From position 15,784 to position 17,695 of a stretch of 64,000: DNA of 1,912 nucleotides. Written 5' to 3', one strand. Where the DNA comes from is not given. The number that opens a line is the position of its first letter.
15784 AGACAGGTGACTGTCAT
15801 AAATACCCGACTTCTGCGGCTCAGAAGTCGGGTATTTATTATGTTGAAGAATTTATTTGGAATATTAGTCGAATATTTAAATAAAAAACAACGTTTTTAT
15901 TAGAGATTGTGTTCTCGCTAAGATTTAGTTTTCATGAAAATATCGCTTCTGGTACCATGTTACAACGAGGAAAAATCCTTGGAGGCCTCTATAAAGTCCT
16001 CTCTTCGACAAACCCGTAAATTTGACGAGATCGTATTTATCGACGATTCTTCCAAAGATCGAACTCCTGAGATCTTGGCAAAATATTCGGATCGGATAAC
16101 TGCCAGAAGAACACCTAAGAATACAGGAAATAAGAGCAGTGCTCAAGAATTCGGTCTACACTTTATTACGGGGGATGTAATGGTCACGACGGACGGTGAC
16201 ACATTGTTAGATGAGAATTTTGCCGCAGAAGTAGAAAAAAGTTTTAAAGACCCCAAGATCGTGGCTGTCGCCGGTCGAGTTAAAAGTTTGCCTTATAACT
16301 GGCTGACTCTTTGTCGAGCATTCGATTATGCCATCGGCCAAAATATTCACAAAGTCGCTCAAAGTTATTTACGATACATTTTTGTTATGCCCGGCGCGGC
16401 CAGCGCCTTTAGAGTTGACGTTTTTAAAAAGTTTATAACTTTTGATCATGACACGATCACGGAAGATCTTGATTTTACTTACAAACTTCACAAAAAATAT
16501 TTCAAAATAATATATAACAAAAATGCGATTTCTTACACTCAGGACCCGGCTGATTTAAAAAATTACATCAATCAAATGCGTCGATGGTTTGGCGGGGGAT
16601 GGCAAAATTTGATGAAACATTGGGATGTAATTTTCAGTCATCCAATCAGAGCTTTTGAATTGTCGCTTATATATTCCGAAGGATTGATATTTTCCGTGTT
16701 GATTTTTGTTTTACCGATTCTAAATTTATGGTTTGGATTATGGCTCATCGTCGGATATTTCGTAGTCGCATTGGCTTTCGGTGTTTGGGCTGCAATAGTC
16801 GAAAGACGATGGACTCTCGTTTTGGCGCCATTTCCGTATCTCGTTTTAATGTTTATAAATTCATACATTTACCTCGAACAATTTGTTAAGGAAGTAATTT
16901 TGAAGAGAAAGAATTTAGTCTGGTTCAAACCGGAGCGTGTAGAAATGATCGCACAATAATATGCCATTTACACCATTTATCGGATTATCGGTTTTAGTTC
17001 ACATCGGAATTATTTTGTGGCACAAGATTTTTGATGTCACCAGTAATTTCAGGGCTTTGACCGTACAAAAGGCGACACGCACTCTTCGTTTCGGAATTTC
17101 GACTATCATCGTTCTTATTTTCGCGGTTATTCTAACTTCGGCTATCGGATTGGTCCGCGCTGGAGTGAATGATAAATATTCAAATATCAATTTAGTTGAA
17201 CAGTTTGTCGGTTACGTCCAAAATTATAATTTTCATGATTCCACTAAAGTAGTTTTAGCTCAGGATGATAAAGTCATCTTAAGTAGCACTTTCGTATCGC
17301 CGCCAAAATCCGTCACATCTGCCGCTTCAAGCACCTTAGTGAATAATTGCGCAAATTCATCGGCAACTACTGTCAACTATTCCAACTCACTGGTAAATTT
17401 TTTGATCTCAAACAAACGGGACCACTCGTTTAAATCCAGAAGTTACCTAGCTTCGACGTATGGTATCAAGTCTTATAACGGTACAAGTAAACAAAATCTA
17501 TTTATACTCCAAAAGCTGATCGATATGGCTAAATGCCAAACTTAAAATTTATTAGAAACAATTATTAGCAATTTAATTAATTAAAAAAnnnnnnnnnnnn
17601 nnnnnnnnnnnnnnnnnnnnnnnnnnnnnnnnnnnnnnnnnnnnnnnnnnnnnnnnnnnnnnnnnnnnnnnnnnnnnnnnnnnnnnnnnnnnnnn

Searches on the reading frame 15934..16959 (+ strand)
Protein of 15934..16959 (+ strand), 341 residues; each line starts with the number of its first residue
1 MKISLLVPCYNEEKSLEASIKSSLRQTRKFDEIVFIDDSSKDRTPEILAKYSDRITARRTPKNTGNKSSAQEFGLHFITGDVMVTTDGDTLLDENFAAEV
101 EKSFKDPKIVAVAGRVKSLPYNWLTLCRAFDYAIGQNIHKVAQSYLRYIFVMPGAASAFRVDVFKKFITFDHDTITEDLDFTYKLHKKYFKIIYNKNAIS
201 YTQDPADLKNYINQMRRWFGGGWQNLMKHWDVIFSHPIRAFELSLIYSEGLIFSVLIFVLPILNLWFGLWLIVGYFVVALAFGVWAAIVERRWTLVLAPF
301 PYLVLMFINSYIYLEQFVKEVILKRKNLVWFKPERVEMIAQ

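Call 3: search_protein_families(library=pfam, proteins=[window:15934-16959:+], max_evalue=1)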
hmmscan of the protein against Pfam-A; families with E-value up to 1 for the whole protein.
window:15934-16959:+ (341 aa): 8 families
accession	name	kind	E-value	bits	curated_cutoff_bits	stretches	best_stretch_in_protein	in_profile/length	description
PF00535.33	Glycos_transf_2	-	1.1e-25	90.9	23.3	1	4-164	1-164/168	Glycosyl transferase family 2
PF13641.12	Glyco_tranf_2_3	-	6.7e-25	88.9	27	1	3-221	3-230/230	Glycosyltransferase like family 2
PF13632.12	Glyco_trans_2_3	-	1e-18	68.4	27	1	85-282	4-192/198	Glycosyl transferase family group 2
PF03142.21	Chitin_synth_2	-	8.5e-06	25.1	27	1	82-165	204-290/527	Chitin synthase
PF10111.15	Glyco_tranf_2_2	-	0.0018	18.2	27.3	1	4-220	1-233/276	Glycosyltransferase like family 2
PF13506.12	Glyco_transf_21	-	0.0023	17.8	21.7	1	54-218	5-172/174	Glycosyl transferase family 21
PF13704.12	Glyco_tranf_2_4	-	0.0081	17.1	27.5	1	17-65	8-53/98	Glycosyl transferase family 2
PF04701.18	Pox_D2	-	0.044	14.4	25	1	135-199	18-81/139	Pox virus D2 protein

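Call 54: search_protein_families(library=ncbifam, proteins=[window:15934-16959:+], max_evalue=0.01)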
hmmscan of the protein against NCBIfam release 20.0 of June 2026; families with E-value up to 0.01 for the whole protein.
window:15934-16959:+ (341 aa): 25 families
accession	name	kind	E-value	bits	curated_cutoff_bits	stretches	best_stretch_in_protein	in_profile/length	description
TIGR03937.1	PgaC_IcaA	equivalog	1.5e-36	126.2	422.3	1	2-331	46-371/407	poly-beta-1,6-N-acetyl-D-glucosamine synthase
TIGR03111.1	glyc2_xrt_Gpos1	hypoth_equivalog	3.5e-20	72.2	363.95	1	2-278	50-349/439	TIGR03111 family XrtG-associated glycosyltransferase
TIGR03965.1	mycofact_glyco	equivalog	2.2e-16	59.8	280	1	3-221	76-298/467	mycofactocin biosynthesis glycosyltransferase MftF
TIGR04242.1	nodulat_NodC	equivalog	4.3e-14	52.3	550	1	3-223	50-285/395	chitooligosaccharide synthase NodC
NF038299.1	EPS_HpsN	equivalog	2.5e-12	46.4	425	1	2-198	2-216/317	hormogonium polysaccharide biosynthesis glycosyltransferase HpsN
TIGR04283.1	glyco_like_mftF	equivalog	1.3e-11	44.5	182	1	3-194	1-177/221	TIGR04283 family arsenosugar biosynthesis glycosyltransferase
NF007482.0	PRK10073.1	equivalog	4.5e-10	39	423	1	2-94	7-100/334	glycosyltransferase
NF041394.1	GtaseAglG_Halo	equivalog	4.8e-10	39.2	440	1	1-174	1-178/304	glucosyl-dolichyl phosphate glucuronosyltransferase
NF041875.1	EPS_EpsD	equivalog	8.4e-10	38.5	370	1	3-216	1-221/325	exopolysaccharide biosynthesis glycosyltransferase EpsD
NF047683.1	TeichurnBiosyTuaG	equivalog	1.2e-09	38.2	400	1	2-90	7-97/252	teichuronic acid biosynthesis protein TuaG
NF047588.1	GlcsyltransPgfSStrep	equivalog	1.5e-09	37.5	500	1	1-106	1-112/308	glycosyltransferase PgfS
NF053739.1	GlytfEpsEBac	equivalog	6.3e-09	35.2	450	1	2-91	2-94/265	glycosyltransferase EpsE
NF007986.1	PRK10714.1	equivalog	1.7e-07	30.6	529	1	2-90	7-101/316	undecaprenyl-phosphate 4-deoxy-4-formamido-L-arabinose transferase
TIGR03030.1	CelA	equivalog_domain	4.7e-06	24.9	699.1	1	154-238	309-392/714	UDP-forming cellulose synthase catalytic subunit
NF010496.0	PRK13915.1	equivalog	1.1e-05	24.8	262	1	2-91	32-128/307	glucosyl-3-phosphoglycerate synthase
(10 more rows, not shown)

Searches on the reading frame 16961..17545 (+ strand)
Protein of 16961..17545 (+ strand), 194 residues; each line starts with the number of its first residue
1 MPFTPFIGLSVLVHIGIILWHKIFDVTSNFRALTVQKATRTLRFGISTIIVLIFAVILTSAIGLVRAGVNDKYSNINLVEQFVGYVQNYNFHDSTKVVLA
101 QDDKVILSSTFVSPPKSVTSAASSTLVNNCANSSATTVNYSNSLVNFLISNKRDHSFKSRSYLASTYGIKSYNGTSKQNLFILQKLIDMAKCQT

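Call 3: search_protein_families(library=pfam, proteins=[window:16961-17545:+], max_evalue=1)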
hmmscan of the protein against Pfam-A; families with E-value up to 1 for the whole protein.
window:16961-17545:+ (194 aa): 4 families
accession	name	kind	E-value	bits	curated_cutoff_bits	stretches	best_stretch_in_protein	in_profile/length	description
PF12200.13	DUF3597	-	0.0024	18.8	29.8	1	125-187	53-116/127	Domain of unknown function (DUF3597)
PF00659.24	POLO_box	-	0.053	14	23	1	90-124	17-48/61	POLO box duplicated region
PF14827.12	dCache_3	-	0.064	13.3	25.7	1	90-187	153-236/239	Double sensory domain of two-component sensor kinase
PF14163.11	SieB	-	0.092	12.8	26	1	30-133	19-112/147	Super-infection exclusion protein B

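Call 54: search_protein_families(library=ncbifam, proteins=[window:16961-17545:+], max_evalue=0.01)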
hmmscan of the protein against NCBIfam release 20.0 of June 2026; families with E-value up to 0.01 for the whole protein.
window:16961-17545:+ (194 aa): 0 families
